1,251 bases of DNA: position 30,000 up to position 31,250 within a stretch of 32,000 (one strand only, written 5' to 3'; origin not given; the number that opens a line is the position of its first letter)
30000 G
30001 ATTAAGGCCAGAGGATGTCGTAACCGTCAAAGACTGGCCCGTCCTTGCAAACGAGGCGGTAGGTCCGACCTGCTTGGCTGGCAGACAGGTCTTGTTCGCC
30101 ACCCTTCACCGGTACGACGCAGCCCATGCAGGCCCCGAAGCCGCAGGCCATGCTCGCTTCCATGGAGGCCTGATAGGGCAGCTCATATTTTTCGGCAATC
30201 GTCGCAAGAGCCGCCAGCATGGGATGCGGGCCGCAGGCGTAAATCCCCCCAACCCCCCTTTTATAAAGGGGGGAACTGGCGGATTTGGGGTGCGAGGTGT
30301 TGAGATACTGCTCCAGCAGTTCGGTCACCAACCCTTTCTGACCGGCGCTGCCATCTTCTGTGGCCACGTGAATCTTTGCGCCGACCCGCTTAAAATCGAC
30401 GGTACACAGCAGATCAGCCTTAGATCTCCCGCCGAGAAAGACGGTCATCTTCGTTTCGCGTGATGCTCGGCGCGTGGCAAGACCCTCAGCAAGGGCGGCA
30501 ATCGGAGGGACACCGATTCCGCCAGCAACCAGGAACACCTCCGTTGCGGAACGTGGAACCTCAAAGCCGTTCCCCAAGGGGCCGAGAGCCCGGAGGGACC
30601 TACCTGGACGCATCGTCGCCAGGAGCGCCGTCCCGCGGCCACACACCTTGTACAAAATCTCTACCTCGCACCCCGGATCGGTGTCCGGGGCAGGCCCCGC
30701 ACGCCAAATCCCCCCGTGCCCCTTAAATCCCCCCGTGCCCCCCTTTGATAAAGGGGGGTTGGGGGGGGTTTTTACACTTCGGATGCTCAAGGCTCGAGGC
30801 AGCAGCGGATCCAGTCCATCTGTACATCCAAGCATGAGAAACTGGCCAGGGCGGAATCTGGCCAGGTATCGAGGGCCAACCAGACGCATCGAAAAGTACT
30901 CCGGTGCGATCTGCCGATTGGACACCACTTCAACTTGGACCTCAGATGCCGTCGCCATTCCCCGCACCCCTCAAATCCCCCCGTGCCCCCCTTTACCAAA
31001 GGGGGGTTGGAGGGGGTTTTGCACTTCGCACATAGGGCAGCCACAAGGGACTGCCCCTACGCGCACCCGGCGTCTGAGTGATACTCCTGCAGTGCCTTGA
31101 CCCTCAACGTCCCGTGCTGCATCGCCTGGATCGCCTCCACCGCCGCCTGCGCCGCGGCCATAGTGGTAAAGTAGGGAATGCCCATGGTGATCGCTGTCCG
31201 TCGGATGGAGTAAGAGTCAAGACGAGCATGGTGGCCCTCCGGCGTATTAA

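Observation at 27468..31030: G-run palindromic ~65-bp element that inserts in-frame into coding sequence: twice inside pyrK (opposite orientations) and as the C-terminal tail of pabC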

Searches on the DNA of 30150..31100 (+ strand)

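Call 28: search_rna_families(source=window, start=30150, end=31100, threshold=evalue, max_evalue=10)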
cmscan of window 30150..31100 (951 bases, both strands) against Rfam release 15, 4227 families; matches with E-value up to 10: 8.
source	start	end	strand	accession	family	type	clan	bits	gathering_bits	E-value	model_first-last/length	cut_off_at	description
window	30725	30771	+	RF04096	mir-4433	Gene; miRNA;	-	20.1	77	0.43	1-83/83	no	mir-4433 microRNA precursor family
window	30725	30771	+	RF00995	mir-616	Gene; miRNA;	-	18.5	100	0.74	21-71/91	no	mir-616 microRNA precursor family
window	30725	30771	-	RF03301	mir-3154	Gene; miRNA;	-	17.4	64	3.3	1-86/86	no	mir-3154 microRNA precursor family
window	30964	31022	-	RF01087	PK-repZ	Cis-reg;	-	17.1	44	0.45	2-62/150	no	Pseudoknot of the regulatory region of the repZ gene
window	30726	30774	+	RF02795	Pab91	Gene; snRNA; snoRNA; HACA-box;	-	15.7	71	7.6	1-57/57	no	Pab91 RNA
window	30493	30534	-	RF00039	DicF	Gene; antisense;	-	14.3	48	4.1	1-52/52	no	DicF RNA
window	30412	30496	-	RF01142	sR19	Gene; snRNA; snoRNA; CD-box;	-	13.5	45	1.7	1-63/63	no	Small nucleolar RNA sR19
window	30725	30774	+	RF02532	MNV_3UTR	Cis-reg;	-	11.4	70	8.9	21-124/222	no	Murine norovirus 3'UTR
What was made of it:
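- On Known structured RNA families, including the PyrR-binding attenuator: The best sub-threshold matches over the elements are chance-level miRNA models (call 28).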

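Call 60: search_dna_similar(query=window:30955-31030:+, collection=plasmids, mode=distant, max_evalue=0.01, max_rows=25)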
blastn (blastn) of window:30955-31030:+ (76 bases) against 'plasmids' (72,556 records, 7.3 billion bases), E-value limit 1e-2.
No match.
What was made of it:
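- Tried and rejected: Plasmid BLAST. blastn of R4 against PLSDB gave no match, probably because the query was masked as low complexity (call 60).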
